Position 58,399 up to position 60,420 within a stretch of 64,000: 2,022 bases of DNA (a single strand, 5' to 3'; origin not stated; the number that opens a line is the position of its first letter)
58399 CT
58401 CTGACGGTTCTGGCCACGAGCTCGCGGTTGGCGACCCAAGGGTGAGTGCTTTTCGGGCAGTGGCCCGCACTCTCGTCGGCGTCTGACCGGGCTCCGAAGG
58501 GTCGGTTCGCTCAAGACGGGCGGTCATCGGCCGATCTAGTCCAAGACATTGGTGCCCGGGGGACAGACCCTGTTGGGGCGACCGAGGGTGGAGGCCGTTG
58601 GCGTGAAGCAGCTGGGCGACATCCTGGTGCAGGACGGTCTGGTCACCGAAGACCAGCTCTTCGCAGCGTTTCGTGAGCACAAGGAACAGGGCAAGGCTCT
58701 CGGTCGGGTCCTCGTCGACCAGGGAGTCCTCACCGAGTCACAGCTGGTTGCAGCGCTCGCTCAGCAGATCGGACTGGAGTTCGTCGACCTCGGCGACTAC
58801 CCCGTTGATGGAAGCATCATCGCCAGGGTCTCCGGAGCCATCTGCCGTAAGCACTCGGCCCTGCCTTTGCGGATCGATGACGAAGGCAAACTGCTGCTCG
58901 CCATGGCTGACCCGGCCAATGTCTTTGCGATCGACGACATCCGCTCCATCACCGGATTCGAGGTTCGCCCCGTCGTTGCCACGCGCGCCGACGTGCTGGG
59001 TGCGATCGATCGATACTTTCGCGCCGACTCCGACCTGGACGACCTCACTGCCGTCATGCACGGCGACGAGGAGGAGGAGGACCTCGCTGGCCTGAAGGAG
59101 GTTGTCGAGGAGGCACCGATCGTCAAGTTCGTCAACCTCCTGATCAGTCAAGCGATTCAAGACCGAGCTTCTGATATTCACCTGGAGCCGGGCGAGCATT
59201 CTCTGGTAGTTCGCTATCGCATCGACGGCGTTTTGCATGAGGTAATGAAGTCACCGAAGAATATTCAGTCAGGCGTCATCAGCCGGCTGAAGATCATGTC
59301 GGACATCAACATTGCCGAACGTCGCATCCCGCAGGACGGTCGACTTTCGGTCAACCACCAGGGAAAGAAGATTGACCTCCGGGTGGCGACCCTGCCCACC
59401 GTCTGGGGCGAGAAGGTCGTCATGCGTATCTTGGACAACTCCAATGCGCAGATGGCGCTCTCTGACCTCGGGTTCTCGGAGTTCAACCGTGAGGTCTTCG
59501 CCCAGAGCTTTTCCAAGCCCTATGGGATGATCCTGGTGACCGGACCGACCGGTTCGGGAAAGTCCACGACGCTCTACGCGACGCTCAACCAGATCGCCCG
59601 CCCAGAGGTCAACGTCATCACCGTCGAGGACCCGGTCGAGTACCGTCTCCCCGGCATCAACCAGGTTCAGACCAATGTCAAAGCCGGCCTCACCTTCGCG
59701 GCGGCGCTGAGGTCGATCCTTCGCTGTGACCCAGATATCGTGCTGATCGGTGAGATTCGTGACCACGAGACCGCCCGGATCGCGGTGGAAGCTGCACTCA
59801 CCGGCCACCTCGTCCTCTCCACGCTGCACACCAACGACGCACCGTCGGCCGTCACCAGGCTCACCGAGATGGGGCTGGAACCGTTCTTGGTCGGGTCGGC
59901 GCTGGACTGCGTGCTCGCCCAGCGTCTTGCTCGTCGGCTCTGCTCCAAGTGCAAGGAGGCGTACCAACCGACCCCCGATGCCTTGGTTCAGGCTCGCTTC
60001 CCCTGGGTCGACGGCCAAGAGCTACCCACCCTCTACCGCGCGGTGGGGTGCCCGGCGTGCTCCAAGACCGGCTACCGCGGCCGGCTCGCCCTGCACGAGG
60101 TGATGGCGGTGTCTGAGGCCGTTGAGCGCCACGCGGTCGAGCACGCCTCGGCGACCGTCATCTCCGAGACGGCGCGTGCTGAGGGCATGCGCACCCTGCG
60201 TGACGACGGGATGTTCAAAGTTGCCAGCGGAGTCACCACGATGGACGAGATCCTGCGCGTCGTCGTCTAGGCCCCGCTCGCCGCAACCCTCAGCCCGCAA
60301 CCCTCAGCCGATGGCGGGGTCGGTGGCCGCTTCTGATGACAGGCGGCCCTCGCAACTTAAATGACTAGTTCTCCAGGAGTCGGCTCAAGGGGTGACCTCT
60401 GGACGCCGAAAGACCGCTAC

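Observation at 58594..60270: PilB assembly ATPase carries tandem MshEN-type motifs, predicting direct c-di-GMP control of pilus assembly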

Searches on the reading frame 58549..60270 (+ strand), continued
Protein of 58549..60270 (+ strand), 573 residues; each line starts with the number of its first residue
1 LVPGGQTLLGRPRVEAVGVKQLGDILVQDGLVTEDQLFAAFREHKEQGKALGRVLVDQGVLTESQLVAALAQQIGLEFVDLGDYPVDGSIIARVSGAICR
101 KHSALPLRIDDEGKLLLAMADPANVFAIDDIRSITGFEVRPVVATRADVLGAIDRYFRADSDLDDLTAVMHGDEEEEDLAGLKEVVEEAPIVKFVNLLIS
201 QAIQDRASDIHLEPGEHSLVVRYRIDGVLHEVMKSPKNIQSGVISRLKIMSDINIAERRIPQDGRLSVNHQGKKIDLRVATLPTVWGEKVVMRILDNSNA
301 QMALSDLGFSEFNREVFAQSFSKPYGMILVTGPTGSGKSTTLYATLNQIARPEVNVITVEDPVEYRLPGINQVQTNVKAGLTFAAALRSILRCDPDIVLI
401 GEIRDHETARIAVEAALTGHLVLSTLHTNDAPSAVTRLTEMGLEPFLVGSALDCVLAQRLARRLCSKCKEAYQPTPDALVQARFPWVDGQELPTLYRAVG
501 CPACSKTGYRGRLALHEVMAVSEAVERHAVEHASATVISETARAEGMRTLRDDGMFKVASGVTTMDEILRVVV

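Call 39: search_protein_families(library=ncbifam, proteins=[window:58603-60267:+], max_evalue=0.001)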
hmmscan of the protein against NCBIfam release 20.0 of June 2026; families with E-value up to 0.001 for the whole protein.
window:58603-60267:+ (555 aa): 22 families
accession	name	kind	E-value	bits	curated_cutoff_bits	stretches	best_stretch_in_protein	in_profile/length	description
TIGR02538.1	type_IV_pilB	equivalog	5.8e-195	649.1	675.65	1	4-554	2-562/564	type IV-A pilus assembly ATPase PilB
TIGR02533.1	type_II_gspE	equivalog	5.1e-178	592.7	630.25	1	81-553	9-485/486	type II secretion system ATPase GspE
NF053534.1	T4PilAsmATPsTfpB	equivalog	4.1e-144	481.1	850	1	40-554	60-582/584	type IV pilus assembly ATPase TfpB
NF007755.0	PRK10436.1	equivalog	2.9e-137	458.1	617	1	79-554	12-459/465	type II secretion system protein GspE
NF041000.1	ATPase_ComGA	equivalog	6.6e-78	261.4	300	1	180-443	3-265/267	competence type IV pilus ATPase ComGA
TIGR01420.1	pilT_fam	subfamily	7.2e-52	176.7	319.1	1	180-423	5-242/343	PilT/PilU family type 4a pilus ATPase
TIGR02525.1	plasmid_TraJ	equivalog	3.2e-26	92.2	368.3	1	295-423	138-272/372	plasmid transfer ATPase TraJ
TIGR02524.1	dot_icm_DotB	equivalog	5.9e-19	68.5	463.3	1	307-436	134-272/358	Dot/Icm type IV secretion system ATPase DotB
NF053729.1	c-di-GMP_motif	domain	1.6e-17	63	38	1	3-55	1-53/53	cyclic di-GMP-binding domain-containing protein, MshE-related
NF058587.1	archaellum_moto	equivalog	7.2e-17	61.3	550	1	310-422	278-395/527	archaellum flagellar ATPase motor FlaI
NF008411.1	PRK11234.1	equivalog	1.2e-16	60.2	1170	1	2-147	482-625/723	cyclic di-3',5'-guanylate-activated glycosyltransferase NfrB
TIGR02782.1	TrbB_P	equivalog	3.2e-16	59.5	304.55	1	310-423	139-255/303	P-type conjugative transfer ATPase TrbB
NF012033.0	PRK15489.1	equivalog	1.6e-15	56.3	537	1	2-136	491-624/703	glycosyl transferase family protein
TIGR02788.1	VirB11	equivalog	2e-15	56.6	249.95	1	309-424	146-266/308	P-type DNA transfer ATPase VirB11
NF010469.0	PRK13894.1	subfamily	6.7e-14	51.9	508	1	309-422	151-266/320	conjugal transfer ATPase TrbB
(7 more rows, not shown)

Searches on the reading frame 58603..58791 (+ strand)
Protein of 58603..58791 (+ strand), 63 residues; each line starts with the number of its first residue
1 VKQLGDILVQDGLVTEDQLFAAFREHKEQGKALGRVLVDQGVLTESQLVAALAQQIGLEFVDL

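Call 19: search_solved_structures(query=window:58603-58791:+, max_evalue=10, show_alignments=5)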
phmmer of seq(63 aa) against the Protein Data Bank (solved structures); distinct sequences matched with E-value up to 10: 20.
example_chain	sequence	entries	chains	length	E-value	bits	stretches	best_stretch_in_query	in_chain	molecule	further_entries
6f8l_G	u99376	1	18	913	8.9e-22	79.2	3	2-63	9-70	Type IV pilus assembly protein PilF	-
5htl_A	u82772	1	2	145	3.8e-11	46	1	2-63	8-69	MSHA biogenesis protein MshE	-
9g1w_A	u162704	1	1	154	7.4e-08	35.7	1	2-63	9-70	Type IV pilus assembly ATPase PilB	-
6ejf_J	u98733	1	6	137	1.9e-07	34.4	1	3-62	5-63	Type IV pilus assembly protein PilF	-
9gl5_A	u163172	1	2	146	2.2e-07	34.2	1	3-62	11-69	ATP-binding motif-containing protein pilF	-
8pdk_A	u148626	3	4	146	2.3e-07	34.2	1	3-62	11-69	c-di-GMP binding domain of the ATPase enzyme PilF | ATP-binding motif-containing protein pilF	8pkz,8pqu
8pfa_A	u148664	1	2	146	2.3e-07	34.2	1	3-62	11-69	c-di-GMP binding domain of the ATPase enzyme PilF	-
8pe0_A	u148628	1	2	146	4e-07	33.4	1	4-62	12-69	c-di-GMP binding domain of the ATPase enzyme PilF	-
9glg_A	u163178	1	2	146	6.1e-07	32.9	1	3-62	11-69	ATP-binding motif-containing protein pilF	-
5zfr_A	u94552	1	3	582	2e-05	28.1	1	3-62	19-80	Type IV pilus biogenesis ATPase PilB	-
6olj_C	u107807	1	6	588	3.4e-05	27.4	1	3-62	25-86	Type IV pilus biogenesis ATPase PilB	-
5tsg_B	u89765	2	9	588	3.4e-05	27.4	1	3-62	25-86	Type IV pilus biogenesis ATPase PilB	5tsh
3jc8_Ba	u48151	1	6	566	8e-05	26.2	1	3-62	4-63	Type IV-A pilus assembly ATPase PilB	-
6ejf_G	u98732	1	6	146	0.00072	23.3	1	2-62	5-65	Type IV pilus assembly protein PilF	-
5z23_C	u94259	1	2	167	0.011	19.6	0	19-48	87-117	Histone H2A type 1-B/E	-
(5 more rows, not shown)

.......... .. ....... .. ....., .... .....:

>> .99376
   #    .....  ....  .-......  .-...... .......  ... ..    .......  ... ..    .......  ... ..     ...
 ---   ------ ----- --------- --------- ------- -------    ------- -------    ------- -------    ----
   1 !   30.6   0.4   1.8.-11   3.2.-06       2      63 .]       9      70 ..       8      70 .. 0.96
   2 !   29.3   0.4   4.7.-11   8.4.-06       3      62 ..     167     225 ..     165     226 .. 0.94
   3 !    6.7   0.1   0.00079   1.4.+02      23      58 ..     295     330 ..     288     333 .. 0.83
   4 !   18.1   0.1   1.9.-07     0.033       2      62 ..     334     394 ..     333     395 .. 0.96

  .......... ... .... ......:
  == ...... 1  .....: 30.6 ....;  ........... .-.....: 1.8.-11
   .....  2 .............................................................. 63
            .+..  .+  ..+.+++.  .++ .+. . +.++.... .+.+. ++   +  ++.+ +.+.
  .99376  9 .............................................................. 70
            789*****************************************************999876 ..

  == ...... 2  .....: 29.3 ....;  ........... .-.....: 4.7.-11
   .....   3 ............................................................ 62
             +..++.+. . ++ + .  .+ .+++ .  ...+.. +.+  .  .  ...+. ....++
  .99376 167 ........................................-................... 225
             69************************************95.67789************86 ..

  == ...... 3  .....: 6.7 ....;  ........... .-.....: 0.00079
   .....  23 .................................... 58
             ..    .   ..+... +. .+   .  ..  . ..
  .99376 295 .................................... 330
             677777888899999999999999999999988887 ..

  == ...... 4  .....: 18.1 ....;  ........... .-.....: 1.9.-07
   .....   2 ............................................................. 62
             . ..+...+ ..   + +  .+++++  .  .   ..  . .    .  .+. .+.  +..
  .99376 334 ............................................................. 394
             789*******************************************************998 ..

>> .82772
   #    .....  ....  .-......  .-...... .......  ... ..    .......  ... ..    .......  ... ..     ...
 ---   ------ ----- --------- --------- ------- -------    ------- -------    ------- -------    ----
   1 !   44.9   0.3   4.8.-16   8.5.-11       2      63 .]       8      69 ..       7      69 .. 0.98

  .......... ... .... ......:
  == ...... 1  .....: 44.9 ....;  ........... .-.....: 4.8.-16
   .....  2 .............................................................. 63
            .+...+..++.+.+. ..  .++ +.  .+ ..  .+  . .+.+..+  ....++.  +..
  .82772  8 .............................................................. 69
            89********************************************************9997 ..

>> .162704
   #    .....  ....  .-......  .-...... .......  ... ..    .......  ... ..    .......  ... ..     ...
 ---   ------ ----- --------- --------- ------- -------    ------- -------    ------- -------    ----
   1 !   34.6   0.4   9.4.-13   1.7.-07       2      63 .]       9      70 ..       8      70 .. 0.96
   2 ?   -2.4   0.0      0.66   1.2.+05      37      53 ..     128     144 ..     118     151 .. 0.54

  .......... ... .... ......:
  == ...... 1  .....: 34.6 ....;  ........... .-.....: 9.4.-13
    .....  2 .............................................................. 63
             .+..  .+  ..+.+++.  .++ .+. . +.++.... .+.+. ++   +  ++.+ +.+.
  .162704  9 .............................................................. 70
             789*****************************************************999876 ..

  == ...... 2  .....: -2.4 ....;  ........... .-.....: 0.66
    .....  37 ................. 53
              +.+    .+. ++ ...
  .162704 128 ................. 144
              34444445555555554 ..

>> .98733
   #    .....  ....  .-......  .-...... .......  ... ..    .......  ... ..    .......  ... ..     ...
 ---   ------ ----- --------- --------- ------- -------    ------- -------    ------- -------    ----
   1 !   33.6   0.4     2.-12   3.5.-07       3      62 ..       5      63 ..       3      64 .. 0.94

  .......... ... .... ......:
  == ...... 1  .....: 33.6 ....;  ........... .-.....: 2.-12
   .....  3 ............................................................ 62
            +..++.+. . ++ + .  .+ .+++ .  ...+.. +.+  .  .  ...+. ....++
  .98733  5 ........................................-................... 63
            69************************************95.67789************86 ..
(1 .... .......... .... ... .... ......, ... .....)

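Call 47: search_protein_families(library=ncbifam, proteins=[window:58603-58791:+], max_evalue=10)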
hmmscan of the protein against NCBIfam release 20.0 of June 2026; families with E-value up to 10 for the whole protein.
seq(63 aa): 5 families
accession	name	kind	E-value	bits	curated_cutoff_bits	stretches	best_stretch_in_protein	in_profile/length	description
NF053729.1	c-di-GMP_motif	domain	3.1e-19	68.5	38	1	3-55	1-53/53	cyclic di-GMP-binding domain-containing protein, MshE-related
NF008411.1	PRK11234.1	equivalog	1.5e-09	36.9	1170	1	2-61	482-540/723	cyclic di-3',5'-guanylate-activated glycosyltransferase NfrB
NF012033.0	PRK15489.1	equivalog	1.5e-09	36.6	537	1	2-59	491-548/703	glycosyl transferase family protein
TIGR02538.1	type_IV_pilB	equivalog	1.3e-05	24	675.65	1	4-63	2-61/564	type IV-A pilus assembly ATPase PilB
TIGR03029.1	EpsG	equivalog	6.6e-05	22.2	313.8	1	3-56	4-57/274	chain length determinant protein tyrosine kinase EpsG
